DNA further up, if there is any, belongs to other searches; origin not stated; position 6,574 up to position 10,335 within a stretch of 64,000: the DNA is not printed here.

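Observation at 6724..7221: Conserved ~165-aa C-terminal domain shared by five otherwise different giant secreted proteins; I do not recognise it as a described family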

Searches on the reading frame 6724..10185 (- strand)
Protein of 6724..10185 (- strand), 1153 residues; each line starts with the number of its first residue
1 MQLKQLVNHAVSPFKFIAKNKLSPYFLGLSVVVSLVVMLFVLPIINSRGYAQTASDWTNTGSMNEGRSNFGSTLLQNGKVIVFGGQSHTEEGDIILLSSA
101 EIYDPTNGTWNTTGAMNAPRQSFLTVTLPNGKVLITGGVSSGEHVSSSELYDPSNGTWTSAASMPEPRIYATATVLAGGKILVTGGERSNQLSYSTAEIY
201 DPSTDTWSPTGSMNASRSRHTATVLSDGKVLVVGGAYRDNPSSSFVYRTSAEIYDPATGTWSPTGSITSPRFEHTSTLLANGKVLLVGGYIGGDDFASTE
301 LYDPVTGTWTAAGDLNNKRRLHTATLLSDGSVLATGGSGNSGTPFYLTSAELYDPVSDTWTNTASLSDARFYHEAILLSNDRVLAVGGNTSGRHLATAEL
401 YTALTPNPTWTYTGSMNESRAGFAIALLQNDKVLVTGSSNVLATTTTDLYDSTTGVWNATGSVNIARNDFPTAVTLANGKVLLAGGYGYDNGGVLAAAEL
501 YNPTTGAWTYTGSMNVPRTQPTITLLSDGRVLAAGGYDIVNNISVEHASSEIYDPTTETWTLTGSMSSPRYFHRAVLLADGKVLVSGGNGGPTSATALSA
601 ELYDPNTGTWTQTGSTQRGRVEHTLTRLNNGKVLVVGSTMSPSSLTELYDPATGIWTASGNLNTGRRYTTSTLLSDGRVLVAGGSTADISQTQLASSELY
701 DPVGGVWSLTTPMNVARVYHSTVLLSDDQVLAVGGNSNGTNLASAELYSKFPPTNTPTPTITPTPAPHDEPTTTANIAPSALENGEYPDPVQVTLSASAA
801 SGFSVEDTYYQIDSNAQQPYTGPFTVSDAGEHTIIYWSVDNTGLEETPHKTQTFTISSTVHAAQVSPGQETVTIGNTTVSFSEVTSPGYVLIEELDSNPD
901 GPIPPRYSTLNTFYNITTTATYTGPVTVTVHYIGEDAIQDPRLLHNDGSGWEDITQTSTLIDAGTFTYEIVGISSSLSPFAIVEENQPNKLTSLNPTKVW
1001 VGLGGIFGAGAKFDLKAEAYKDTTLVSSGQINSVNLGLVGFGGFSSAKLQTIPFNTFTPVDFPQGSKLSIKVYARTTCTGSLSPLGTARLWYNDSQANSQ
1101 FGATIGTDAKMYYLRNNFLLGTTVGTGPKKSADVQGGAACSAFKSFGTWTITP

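Call 9: search_protein_families(library=pfam, proteins=[window:6724-10185:-], max_evalue=0.01)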
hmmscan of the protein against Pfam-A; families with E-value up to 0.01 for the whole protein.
window:6724-10185:- (1153 aa): 15 families
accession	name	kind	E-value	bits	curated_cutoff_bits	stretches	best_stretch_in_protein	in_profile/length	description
PF01344.31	Kelch_1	-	6.6e-69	227.4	20.1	7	172-214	5-46/46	Kelch motif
PF13418.12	Kelch_4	-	4.8e-68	225.4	21.6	6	217-267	2-47/49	Galactose oxidase, central domain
PF13964.12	Kelch_6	-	2.2e-67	221.4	25.3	10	70-120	4-50/50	Kelch motif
PF24681.1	Kelch_KLHDC2_KLHL20_DRC7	-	4.8e-60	203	50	6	55-235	39-221/221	KLHDC2/KLHL20/DRC7 Kelch-repeats domain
PF13415.12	Kelch_3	-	8e-54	179.3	22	4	130-175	1-47/48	Galactose oxidase, central domain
PF24981.1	Beta-prop_ATRN-LZTR1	-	6.8e-48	163.8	50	7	415-637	35-278/289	Attractin/LZTR1 beta-propeller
PF07646.21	Kelch_2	-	7.6e-47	155.4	21.3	4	218-266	2-46/48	Kelch motif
PF25210.1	Kelch_FKB95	-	9e-37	127.6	70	4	134-210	46-123/268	FKB95, Kelch-repeats domain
PF07250.17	Glyoxal_oxid_N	-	5.8e-22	78.5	37.5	1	128-196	75-145/243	Glyoxal oxidase N-terminus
PF24996.1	NANM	-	3.1e-21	76.1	45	2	52-140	38-126/350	N-acetylneuraminate epimerase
PF13540.12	RCC1_2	-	1.6e-09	37.7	22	0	719-739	9-29/30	Regulator of chromosome condensation (RCC1) repeat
PF12904.13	Collagen_bind_2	-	0.00028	21.1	22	0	594-622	45-73/92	Putative collagen-binding domain of a collagenase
PF18755.6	RAMA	-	0.0014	18.9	35.2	0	217-243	43-69/107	Restriction Enzyme Adenine Methylase Associated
PF17164.10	DUF5122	-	0.0036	18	27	0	226-246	2-23/36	Domain of unknown function (DUF5122) beta-propeller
PF12768.13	Rax2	-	0.0055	16.6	28.8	0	602-685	57-144/254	Rax2 C-terminal beta propeller domain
